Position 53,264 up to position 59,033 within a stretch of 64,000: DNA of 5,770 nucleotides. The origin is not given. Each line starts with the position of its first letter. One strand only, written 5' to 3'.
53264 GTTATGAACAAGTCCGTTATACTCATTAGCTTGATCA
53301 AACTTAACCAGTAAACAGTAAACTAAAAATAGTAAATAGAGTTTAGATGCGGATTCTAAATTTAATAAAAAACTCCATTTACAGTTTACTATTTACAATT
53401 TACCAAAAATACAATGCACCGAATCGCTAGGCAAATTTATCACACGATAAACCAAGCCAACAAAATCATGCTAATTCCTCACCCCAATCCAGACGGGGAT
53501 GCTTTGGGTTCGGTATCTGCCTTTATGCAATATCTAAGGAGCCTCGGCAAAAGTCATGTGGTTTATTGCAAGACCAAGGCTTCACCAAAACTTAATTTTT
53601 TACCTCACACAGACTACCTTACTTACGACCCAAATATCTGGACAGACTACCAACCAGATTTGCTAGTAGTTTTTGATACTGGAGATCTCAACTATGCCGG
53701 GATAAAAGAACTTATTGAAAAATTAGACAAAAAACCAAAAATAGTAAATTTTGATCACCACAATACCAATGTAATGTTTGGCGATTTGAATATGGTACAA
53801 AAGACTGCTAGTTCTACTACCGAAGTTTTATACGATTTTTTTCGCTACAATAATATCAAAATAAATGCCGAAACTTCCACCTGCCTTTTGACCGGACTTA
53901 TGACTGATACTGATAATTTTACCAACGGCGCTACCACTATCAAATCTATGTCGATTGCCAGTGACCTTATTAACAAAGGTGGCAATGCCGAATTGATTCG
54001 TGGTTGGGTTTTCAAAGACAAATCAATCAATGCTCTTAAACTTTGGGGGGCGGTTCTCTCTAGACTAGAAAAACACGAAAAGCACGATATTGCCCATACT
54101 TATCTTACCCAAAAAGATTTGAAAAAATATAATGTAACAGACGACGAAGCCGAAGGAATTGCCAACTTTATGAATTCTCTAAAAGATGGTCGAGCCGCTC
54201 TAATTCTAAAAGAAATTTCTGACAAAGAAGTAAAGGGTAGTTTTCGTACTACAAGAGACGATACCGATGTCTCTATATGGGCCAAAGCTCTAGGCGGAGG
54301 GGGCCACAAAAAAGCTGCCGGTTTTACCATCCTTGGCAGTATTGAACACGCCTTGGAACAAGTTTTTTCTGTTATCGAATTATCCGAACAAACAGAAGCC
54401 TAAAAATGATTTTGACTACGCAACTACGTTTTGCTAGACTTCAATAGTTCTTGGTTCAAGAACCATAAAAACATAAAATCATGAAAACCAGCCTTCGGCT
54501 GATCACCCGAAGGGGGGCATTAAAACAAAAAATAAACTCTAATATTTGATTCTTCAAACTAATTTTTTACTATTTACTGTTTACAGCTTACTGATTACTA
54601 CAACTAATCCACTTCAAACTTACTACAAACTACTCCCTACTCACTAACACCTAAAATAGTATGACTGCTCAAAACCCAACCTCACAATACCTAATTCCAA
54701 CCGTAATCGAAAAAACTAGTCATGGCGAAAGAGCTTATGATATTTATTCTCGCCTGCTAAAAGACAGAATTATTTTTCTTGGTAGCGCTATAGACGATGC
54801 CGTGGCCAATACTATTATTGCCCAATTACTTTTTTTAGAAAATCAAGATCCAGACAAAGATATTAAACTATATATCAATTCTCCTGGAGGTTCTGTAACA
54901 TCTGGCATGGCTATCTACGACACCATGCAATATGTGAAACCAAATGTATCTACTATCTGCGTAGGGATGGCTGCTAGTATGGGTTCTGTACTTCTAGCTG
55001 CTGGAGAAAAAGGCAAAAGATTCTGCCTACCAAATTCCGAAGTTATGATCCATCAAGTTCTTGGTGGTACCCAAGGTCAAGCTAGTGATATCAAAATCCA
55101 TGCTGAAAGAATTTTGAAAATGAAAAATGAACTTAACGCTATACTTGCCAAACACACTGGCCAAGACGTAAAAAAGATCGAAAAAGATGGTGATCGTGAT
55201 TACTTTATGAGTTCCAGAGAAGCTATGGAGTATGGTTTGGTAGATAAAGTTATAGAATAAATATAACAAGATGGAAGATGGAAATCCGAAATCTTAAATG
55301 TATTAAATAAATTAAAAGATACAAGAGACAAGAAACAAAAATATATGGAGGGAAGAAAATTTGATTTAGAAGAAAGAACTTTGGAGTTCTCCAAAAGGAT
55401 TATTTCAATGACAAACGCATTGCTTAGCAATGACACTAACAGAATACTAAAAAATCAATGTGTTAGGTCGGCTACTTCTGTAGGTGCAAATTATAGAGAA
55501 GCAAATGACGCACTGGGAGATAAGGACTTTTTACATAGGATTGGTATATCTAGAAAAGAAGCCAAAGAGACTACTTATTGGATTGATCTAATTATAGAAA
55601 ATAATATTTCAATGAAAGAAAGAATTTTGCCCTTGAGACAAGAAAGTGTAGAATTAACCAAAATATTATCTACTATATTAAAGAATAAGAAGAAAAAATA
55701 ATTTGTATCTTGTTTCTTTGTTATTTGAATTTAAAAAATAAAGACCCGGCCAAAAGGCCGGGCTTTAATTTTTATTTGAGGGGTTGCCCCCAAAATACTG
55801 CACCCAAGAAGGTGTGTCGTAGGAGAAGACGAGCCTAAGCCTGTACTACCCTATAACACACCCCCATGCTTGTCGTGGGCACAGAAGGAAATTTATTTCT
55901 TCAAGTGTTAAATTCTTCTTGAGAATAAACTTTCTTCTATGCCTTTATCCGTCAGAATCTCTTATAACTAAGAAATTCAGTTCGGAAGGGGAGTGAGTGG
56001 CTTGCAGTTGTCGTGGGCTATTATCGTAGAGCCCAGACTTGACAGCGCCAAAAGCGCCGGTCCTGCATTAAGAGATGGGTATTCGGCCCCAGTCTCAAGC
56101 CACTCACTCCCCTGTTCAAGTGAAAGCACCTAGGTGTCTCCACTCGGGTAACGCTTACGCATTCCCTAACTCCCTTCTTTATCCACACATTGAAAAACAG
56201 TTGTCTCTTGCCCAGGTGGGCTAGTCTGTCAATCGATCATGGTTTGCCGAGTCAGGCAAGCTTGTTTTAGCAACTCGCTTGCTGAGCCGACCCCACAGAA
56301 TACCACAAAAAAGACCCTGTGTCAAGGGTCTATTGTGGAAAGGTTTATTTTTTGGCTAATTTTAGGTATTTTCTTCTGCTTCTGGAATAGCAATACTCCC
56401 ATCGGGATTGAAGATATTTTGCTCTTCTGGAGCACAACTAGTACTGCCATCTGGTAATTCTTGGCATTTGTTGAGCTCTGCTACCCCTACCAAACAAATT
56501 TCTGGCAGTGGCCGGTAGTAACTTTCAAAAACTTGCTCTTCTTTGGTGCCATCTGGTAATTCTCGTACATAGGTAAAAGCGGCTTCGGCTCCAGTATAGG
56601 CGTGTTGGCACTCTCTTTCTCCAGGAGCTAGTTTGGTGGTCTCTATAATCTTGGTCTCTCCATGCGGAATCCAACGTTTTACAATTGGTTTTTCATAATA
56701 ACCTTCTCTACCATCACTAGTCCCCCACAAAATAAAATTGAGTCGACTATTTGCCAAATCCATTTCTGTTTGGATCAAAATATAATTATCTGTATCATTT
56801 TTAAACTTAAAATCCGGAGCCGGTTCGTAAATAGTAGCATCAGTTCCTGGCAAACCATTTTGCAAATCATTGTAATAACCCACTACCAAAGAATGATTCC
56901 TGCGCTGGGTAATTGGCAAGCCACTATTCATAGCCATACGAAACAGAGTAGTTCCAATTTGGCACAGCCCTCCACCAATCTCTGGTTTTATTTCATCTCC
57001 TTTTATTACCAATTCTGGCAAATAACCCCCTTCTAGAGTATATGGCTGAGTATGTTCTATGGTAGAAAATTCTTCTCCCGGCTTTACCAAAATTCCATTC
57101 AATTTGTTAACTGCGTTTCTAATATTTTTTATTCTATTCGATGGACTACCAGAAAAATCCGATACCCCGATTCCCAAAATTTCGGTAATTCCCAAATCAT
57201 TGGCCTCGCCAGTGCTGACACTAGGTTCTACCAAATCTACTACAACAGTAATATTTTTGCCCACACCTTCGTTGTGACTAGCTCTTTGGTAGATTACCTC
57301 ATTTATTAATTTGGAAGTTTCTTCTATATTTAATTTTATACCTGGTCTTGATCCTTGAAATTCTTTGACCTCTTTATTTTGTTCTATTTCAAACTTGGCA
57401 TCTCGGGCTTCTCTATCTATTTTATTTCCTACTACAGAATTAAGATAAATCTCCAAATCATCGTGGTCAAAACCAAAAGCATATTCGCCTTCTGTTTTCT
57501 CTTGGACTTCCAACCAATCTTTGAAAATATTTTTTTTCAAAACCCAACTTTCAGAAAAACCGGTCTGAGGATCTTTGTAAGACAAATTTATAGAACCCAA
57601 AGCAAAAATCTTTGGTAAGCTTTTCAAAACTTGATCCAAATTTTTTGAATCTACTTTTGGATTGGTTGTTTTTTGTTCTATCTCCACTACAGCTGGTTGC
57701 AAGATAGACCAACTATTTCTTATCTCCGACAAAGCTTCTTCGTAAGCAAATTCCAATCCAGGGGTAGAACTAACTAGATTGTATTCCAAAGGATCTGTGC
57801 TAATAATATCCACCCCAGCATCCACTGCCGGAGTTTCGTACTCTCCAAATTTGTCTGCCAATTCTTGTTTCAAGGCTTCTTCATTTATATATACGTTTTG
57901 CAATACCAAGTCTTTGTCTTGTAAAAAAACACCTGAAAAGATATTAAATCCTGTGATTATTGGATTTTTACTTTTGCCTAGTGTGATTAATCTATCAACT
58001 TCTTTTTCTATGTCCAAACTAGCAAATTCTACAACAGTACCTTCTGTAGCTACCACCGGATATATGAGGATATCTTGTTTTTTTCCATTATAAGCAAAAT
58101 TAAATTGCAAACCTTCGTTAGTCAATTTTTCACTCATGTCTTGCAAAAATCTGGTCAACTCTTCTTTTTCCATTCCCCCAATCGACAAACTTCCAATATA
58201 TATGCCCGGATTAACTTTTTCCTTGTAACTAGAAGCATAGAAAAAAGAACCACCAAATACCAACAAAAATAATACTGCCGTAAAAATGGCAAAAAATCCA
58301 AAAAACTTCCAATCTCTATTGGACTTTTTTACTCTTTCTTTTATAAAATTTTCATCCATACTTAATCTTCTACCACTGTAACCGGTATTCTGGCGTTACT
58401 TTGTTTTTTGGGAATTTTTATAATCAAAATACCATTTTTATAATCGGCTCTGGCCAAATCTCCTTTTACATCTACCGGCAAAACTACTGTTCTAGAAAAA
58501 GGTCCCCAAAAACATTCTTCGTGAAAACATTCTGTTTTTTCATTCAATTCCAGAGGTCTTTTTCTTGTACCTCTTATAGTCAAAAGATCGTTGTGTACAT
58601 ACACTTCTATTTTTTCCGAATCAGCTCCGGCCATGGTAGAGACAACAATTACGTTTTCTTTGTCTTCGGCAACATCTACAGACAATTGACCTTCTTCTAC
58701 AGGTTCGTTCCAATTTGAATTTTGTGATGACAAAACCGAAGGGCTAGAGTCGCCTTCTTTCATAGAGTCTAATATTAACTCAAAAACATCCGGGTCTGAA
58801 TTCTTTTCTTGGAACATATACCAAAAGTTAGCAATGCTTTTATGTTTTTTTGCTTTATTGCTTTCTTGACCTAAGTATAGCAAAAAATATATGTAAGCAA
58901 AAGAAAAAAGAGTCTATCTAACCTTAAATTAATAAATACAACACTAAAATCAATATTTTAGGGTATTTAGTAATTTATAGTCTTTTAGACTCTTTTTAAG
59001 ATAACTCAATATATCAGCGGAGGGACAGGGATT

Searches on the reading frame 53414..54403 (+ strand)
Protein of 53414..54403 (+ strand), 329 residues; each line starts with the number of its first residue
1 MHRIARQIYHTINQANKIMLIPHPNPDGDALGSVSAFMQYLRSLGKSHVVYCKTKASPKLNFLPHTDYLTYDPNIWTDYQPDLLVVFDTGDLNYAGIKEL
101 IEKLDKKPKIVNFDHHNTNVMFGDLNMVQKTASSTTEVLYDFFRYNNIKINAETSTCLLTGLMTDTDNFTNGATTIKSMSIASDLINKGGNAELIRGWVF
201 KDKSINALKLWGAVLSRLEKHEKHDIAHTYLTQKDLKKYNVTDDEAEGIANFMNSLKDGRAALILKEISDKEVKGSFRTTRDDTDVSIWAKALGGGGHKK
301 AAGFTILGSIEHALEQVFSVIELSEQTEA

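Call 60: search_protein_families(library=pfam, proteins=[window:53414-54403:+], max_evalue=0.001)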
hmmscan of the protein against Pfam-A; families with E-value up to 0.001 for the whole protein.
window:53414-54403:+ (329 aa): 2 families
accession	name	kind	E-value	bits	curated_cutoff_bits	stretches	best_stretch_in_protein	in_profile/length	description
PF01368.27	DHH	-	1.2e-18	68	28.1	1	17-161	1-124/125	DHH family, N-terminal domain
PF02272.25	DHHA1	-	2e-10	41.5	25.9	1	238-320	10-99/102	DHHA1 domain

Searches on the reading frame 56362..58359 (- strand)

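Call 60: search_protein_families(library=pfam, proteins=[window:56362-58359:-], max_evalue=0.001)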
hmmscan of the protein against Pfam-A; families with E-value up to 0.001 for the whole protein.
window:56362-58359:- (665 aa): 2 families
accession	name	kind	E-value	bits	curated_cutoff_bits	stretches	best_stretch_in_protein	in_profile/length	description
PF04294.18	VanW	-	2.8e-38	130.8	27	1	408-535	1-122/130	VanW like protein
PF12229.13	PG_binding_4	-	2.3e-13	50.8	22.1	1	277-357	29-109/117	Putative peptidoglycan binding domain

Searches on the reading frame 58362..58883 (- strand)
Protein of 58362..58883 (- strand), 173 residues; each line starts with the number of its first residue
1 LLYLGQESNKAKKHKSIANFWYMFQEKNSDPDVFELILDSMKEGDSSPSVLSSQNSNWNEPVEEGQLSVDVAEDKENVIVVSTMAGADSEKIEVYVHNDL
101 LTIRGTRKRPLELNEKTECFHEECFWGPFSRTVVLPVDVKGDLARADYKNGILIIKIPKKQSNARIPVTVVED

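Call 60: search_protein_families(library=pfam, proteins=[window:58362-58883:-], max_evalue=0.001)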
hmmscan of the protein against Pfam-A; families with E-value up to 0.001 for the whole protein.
window:58362-58883:- (173 aa): 2 families
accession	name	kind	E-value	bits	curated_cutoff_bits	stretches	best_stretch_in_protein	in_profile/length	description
PF00011.27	HSP20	-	2.9e-14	53.5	20.8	1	71-164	2-92/102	Hsp20/alpha crystallin family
PF17886.7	ArsA_HSP20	-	9.1e-05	22.4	22.5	1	81-156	7-62/63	HSP20-like domain found in ArsA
